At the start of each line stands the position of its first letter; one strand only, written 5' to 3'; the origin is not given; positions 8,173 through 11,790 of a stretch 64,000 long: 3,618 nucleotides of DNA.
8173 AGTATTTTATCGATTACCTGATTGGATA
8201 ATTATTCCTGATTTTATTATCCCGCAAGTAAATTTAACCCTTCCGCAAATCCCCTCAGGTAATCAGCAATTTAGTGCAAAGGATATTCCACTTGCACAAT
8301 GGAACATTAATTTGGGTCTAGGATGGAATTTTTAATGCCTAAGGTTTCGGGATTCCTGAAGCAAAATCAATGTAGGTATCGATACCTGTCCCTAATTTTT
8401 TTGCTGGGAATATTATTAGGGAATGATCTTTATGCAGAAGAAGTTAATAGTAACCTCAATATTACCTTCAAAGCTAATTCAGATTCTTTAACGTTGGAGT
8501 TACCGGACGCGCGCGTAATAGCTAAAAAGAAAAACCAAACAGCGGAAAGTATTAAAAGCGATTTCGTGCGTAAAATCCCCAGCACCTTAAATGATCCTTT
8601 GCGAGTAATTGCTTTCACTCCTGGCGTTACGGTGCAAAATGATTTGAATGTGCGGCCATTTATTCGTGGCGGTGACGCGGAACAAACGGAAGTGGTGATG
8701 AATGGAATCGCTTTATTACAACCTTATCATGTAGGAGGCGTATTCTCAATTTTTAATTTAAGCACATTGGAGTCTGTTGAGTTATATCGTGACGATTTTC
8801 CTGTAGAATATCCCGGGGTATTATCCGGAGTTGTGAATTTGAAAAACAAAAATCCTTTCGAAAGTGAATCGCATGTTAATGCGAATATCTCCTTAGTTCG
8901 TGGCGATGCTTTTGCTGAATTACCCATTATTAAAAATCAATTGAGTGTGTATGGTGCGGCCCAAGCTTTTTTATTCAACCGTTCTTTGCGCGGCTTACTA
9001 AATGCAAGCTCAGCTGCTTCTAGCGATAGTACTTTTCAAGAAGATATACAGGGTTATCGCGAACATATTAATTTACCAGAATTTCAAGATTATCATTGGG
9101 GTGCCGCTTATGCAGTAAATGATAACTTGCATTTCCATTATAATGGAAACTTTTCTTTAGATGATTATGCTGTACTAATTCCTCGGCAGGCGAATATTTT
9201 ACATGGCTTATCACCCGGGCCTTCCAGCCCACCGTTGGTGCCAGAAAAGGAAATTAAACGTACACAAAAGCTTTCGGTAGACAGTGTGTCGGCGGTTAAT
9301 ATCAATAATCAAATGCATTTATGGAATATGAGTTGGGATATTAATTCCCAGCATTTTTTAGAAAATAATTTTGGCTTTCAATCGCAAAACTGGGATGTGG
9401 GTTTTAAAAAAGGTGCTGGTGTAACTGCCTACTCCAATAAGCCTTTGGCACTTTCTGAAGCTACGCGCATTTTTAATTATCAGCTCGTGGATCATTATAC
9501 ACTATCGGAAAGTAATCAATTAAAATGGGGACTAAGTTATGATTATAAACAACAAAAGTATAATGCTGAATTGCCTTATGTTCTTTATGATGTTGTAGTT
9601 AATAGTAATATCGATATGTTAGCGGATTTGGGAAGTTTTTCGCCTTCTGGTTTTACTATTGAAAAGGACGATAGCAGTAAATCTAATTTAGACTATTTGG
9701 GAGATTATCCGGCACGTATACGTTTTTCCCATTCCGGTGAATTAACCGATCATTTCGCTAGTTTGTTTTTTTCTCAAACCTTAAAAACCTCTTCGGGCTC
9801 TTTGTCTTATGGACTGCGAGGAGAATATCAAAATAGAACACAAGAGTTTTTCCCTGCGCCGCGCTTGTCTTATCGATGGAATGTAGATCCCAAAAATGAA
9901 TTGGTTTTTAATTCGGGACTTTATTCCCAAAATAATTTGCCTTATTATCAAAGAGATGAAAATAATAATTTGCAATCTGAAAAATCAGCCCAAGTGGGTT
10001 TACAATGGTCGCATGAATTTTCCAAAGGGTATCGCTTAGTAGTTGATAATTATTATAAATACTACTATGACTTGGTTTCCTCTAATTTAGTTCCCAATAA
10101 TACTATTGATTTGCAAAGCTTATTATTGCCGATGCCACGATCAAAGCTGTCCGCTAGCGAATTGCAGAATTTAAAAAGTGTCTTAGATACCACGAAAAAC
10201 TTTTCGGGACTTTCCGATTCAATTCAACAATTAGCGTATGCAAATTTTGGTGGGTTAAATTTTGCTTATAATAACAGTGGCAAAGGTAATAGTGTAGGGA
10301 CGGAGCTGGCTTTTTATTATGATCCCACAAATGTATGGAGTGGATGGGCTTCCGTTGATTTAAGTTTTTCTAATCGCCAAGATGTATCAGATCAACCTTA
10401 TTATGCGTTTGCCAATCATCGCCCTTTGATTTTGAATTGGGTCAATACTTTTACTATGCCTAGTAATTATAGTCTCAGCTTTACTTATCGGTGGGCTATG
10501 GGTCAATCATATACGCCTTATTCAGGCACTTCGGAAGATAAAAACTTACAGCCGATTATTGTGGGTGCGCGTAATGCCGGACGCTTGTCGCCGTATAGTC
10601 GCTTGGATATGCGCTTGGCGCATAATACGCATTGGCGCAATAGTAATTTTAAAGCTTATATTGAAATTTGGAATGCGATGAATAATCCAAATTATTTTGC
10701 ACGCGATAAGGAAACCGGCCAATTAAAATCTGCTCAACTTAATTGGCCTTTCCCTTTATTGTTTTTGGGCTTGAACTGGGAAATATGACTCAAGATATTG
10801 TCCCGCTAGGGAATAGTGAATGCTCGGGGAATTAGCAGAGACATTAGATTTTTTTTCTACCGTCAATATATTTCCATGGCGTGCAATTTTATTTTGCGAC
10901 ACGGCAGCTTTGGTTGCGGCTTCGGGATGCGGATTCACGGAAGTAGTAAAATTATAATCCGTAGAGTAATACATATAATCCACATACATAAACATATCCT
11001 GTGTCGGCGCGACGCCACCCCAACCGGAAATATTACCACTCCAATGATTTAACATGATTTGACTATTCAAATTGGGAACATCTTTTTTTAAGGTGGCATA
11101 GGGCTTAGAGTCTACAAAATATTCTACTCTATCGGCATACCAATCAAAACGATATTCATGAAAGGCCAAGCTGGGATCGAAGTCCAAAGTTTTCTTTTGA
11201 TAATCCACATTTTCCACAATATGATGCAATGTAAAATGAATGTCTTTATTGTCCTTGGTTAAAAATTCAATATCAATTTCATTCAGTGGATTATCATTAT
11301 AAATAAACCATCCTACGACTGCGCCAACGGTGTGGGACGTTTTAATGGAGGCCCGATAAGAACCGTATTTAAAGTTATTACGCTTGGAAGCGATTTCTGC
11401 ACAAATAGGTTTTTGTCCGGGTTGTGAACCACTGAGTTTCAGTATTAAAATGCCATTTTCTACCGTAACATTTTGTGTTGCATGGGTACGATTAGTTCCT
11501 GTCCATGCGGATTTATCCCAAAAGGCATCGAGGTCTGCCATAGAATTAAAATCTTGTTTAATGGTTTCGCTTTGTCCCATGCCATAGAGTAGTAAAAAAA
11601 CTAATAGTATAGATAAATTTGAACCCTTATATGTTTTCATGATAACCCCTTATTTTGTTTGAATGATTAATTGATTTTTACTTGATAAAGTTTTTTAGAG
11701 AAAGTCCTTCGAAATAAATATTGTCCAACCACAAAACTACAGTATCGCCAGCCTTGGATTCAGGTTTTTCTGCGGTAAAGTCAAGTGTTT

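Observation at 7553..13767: Beta-glucan-type uptake locus without a SusD: lipoprotein, TonB-dependent receptor, GH16, CBM-like protein and DUF4423/TIGR02147-like regulator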

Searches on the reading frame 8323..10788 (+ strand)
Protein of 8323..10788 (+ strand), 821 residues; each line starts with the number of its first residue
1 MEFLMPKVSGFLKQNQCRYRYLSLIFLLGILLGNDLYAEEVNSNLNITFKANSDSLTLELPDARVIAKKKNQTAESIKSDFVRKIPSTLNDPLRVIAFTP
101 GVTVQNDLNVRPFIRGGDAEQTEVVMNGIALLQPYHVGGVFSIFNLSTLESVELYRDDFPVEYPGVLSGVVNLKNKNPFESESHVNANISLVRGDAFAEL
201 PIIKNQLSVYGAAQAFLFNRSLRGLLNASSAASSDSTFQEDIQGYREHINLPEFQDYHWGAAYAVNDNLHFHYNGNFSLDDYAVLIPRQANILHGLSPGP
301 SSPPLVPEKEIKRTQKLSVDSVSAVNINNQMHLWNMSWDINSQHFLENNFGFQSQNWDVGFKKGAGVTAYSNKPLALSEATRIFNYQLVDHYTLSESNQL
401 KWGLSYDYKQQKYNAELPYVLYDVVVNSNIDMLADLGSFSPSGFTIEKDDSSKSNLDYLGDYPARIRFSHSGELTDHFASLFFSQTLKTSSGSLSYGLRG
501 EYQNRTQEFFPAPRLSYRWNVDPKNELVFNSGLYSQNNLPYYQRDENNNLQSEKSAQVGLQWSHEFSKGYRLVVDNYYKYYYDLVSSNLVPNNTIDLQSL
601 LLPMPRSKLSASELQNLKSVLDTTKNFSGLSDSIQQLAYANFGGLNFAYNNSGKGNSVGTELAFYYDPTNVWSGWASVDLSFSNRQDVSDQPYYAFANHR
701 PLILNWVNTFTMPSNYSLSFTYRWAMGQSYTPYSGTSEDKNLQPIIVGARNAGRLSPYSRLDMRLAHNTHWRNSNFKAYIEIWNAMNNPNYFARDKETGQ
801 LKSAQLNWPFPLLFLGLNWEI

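Call 3: search_protein_families(library=pfam, proteins=[window:8323-10788:+], max_evalue=0.01)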
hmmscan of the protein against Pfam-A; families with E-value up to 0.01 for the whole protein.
window:8323-10788:+ (821 aa): 1 family
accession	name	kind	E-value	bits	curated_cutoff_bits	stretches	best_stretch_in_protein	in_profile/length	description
PF07715.20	Plug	-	2.4e-06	28.5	23.9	1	73-164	8-100/107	TonB-dependent Receptor Plug Domain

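Call 4: search_protein_families(library=ncbifam, proteins=[window:8323-10788:+], max_evalue=0.01)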
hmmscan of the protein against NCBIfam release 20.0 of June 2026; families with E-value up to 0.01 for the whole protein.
window:8323-10788:+ (821 aa): 0 families

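Call 55: search_solved_structures(query=window:8323-10788:+, max_evalue=1)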
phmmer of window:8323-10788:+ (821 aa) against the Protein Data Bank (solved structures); distinct sequences matched with E-value up to 1: 0.

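Call 71: search_protein_families(library=pfam, proteins=[window:8335-10788:+], max_evalue=1)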
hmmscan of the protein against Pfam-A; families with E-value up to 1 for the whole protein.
window:8335-10788:+ (817 aa): 1 family
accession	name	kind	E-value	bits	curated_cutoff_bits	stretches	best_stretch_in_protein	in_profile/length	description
PF07715.20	Plug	-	2.3e-06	28.5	23.9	1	69-160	8-100/107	TonB-dependent Receptor Plug Domain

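Call 72: search_protein_families(library=ncbifam, proteins=[window:8335-10788:+], max_evalue=1)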
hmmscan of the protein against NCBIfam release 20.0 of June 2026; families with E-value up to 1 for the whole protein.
window:8335-10788:+ (817 aa): 0 families

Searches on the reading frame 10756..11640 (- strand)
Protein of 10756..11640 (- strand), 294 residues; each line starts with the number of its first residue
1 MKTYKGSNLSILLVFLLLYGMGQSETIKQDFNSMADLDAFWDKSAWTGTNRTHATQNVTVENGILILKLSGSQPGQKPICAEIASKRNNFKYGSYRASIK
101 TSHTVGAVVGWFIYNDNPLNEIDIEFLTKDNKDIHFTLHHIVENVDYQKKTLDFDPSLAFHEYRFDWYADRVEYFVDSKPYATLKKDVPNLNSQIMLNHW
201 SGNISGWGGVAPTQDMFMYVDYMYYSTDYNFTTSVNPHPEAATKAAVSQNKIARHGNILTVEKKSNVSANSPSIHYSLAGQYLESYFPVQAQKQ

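Call 3: search_protein_families(library=pfam, proteins=[window:10756-11640:-], max_evalue=0.01)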
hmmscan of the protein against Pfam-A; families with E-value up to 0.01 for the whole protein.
window:10756-11640:- (294 aa): 1 family
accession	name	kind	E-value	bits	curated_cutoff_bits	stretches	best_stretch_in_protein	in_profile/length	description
PF00722.28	Glyco_hydro_16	-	1.4e-23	83.7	22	1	50-203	6-160/175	Glycosyl hydrolases family 16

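Call 4: search_protein_families(library=ncbifam, proteins=[window:10756-11640:-], max_evalue=0.01)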
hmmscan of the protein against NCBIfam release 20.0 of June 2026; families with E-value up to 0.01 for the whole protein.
window:10756-11640:- (294 aa): 2 families
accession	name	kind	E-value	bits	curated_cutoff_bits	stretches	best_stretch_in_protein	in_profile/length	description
NF047856.1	BGlucanaseBglS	equivalog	7.5e-27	94.4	300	1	25-224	25-233/237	beta-glucanase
NF052392.1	BetGlycExoK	equivalog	2.7e-18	66.3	350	1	44-226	51-244/261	endo-1,3-1,4-beta-glycanase ExoK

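Call 15: search_solved_structures(query=window:10756-11640:-, max_evalue=0.00001, show_alignments=2)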
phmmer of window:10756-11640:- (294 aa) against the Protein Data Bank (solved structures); distinct sequences matched with E-value up to 0.00001: 13.
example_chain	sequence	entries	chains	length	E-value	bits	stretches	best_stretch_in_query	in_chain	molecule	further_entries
3wvj_A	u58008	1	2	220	3.5e-21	78.9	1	39-222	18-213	Beta-glucanase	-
1mac_A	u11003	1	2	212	4.3e-17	65.5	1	50-225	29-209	1,3-1,4-BETA-D-GLUCAN 4-GLUCANOHYDROLASE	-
1byh_A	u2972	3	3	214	6.3e-17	64.9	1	50-225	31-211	HYBRID | 1,3-1,4-BETA-GLUCANASE | 1,3-1,4-BETA-D-GLUCAN 4-GLUCANOHYDROLASE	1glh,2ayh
1gbg_A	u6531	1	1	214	7.1e-17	64.8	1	52-217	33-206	(1,3-1,4)-BETA-D-GLUCAN 4 GLUCANOHYDROLASE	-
3i4i_A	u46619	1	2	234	7.1e-17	64.8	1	50-210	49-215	1,3-1,4-beta-glucanase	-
3o5s_A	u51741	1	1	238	1.3e-16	63.9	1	39-225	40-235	Beta-glucanase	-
1u0a_A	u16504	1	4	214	3.9e-16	62.3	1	50-225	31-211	Beta-glucanase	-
1cpm_A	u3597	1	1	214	8.2e-16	61.3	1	80-228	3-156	CIRCULARLY PERMUTED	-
1cpn_A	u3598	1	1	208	8.3e-16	61.3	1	80-227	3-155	CIRCULARLY PERMUTED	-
1axk_A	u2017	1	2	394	4.2e-15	58.9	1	80-227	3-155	GLUXYN-1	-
1ajo_A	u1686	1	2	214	3e-13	52.8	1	151-228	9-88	CIRCULARLY PERMUTED (1-3,1-4)-BETA-D-GLUCAN 4-GLUCANOHYDROLASE CPA16M-127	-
3d6e_A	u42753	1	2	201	5.9e-13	51.9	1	88-217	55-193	Beta-glucanase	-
1ajk_A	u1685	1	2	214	1e-11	47.9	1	117-228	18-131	CIRCULARLY PERMUTED (1-3,1-4)-BETA-D-GLUCAN 4-GLUCANOHYDROLASE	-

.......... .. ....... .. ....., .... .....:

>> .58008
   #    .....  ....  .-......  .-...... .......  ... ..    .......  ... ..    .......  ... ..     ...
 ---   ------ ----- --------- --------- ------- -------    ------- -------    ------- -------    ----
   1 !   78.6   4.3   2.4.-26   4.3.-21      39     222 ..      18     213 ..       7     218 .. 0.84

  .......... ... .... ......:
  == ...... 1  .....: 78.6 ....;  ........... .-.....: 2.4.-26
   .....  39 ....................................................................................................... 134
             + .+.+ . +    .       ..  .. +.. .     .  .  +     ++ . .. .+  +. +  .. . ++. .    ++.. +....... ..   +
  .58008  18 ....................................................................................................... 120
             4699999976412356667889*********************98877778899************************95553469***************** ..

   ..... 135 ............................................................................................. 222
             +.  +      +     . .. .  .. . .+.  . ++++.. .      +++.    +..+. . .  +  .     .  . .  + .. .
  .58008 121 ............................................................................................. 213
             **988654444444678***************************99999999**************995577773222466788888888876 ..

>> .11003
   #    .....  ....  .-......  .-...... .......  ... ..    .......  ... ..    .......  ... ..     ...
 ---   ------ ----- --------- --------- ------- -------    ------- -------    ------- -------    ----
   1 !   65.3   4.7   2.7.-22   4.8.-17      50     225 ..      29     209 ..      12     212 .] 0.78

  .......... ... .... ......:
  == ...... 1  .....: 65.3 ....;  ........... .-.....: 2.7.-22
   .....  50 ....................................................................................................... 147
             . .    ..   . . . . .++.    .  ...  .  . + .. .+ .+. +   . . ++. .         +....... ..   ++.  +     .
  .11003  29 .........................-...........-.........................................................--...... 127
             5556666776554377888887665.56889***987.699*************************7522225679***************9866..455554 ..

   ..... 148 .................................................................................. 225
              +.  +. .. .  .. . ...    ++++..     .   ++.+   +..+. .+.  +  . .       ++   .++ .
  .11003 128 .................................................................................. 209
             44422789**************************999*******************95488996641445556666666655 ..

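Call 71: search_protein_families(library=pfam, proteins=[window:10756-11640:-], max_evalue=1)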
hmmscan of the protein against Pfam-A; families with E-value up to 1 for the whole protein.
window:10756-11640:- (294 aa): 2 families
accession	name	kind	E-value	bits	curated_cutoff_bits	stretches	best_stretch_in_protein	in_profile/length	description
PF00722.28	Glyco_hydro_16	-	1.4e-23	83.7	22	1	50-203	6-160/175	Glycosyl hydrolases family 16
PF06312.18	Neurexophilin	-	0.1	12.5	27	1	77-238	46-197/210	Neurexophilin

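Call 72: search_protein_families(library=ncbifam, proteins=[window:10756-11640:-], max_evalue=1)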
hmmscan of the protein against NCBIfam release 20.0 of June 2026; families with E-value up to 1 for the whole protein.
window:10756-11640:- (294 aa): 2 families
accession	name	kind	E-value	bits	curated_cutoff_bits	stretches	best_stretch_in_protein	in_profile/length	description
NF047856.1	BGlucanaseBglS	equivalog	7.5e-27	94.4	300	1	25-224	25-233/237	beta-glucanase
NF052392.1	BetGlycExoK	equivalog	2.7e-18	66.3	350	1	44-226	51-244/261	endo-1,3-1,4-beta-glycanase ExoK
